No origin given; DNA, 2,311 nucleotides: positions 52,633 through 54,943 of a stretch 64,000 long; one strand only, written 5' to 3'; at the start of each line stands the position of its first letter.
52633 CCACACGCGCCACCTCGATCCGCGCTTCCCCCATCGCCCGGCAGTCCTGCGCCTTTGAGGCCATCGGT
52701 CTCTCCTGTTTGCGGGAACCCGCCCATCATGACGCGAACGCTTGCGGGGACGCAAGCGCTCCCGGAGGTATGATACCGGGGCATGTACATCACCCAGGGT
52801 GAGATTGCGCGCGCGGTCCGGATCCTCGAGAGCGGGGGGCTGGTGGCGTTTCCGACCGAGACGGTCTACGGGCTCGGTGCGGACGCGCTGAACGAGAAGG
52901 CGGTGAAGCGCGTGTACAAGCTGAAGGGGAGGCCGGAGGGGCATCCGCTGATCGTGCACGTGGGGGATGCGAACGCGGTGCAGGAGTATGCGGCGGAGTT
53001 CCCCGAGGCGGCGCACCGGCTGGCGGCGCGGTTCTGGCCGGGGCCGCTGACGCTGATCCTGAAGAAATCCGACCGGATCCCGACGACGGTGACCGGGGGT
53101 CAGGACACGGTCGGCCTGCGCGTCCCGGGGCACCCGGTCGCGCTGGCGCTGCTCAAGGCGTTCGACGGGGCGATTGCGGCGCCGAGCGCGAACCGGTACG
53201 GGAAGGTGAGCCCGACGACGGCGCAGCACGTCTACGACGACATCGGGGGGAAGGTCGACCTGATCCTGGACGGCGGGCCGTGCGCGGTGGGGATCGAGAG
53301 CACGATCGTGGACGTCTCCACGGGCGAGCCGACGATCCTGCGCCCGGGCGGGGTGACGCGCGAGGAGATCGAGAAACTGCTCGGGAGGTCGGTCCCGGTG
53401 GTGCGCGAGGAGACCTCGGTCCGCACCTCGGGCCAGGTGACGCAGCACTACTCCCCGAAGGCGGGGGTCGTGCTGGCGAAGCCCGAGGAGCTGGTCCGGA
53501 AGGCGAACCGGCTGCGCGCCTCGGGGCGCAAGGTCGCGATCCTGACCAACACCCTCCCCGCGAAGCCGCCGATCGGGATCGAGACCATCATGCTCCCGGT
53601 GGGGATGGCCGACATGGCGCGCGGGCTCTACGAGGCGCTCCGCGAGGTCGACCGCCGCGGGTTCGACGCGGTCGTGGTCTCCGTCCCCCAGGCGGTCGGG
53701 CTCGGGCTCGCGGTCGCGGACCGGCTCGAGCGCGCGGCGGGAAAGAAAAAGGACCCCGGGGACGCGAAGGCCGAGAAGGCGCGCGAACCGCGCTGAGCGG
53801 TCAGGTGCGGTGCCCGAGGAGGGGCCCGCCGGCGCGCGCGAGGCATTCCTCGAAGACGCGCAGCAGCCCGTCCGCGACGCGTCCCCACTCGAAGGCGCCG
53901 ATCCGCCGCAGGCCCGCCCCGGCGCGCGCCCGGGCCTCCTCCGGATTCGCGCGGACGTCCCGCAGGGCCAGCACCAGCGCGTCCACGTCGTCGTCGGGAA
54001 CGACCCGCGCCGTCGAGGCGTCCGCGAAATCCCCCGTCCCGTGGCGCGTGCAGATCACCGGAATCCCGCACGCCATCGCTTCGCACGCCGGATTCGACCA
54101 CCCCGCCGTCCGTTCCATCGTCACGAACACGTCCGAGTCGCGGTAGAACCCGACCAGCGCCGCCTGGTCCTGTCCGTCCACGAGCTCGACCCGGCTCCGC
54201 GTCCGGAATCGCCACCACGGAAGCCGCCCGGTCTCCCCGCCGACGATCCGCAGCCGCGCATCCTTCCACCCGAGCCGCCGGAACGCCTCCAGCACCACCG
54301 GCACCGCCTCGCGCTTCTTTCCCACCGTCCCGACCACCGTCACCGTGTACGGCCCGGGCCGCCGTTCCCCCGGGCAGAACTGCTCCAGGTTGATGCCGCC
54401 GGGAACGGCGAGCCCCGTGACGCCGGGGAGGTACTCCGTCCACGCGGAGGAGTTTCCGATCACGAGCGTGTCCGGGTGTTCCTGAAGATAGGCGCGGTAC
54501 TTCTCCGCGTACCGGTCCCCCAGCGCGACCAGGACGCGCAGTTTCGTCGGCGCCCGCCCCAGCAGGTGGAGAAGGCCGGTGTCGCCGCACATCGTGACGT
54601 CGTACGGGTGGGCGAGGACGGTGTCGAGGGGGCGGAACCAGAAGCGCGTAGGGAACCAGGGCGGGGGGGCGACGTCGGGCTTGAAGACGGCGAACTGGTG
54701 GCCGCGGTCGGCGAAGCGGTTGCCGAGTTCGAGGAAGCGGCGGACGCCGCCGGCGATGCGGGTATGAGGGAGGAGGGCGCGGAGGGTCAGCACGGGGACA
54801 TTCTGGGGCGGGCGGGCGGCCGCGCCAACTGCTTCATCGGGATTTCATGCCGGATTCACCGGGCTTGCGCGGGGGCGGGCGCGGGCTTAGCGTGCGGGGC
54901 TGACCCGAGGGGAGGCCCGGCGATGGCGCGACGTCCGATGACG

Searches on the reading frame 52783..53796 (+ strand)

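Call 70: search_protein_families(library=pfam, proteins=[window:52783-53796:+], max_evalue=0.0001)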
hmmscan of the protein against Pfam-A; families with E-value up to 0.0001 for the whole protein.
window:52783-53796:+ (337 aa): 2 families
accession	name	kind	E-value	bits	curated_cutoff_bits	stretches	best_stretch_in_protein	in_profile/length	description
PF01300.24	Sua5_yciO_yrdC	-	4.6e-67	225.4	25.1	1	14-189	2-178/178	Telomere recombination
PF03481.19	Sua5_C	-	4.2e-23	82.8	22.9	1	191-320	1-136/136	Threonylcarbamoyl-AMP synthase, C-terminal domain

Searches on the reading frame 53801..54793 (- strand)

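Call 70: search_protein_families(library=pfam, proteins=[window:53801-54793:-], max_evalue=0.0001)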
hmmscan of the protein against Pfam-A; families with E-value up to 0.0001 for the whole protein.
window:53801-54793:- (330 aa): 4 families
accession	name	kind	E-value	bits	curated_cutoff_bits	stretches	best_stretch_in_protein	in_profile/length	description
PF13692.12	Glyco_trans_1_4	-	1.1e-17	65.1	27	1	150-280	3-139/142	Glycosyl transferases group 1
PF00534.26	Glycos_transf_1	-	1.1e-13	51.6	26.4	1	146-290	13-164/172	Glycosyl transferases group 1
PF13524.12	Glyco_trans_1_2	-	1.7e-09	38.2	25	1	168-298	6-129/144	Glycosyl transferase-like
PF20706.3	GT4-conflict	-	7.6e-05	22.3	26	1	208-310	270-385/385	Family 4 Glycosyltransferase in conflict systems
